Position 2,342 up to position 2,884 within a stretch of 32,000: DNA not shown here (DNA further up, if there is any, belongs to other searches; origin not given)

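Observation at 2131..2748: HicB/HicA-like two-gene cassette inserted inside the essential pheS-pheT operon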

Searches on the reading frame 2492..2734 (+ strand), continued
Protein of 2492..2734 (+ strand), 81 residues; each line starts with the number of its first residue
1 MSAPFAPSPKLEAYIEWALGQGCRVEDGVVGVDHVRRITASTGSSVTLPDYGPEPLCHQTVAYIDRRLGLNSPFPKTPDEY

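Call 86: search_dna_similar(query=window:2492-2734:+, collection=phages, mode=protein, max_evalue=0.01, max_rows=10)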
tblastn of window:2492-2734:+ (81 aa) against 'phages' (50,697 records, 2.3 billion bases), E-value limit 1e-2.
No match.
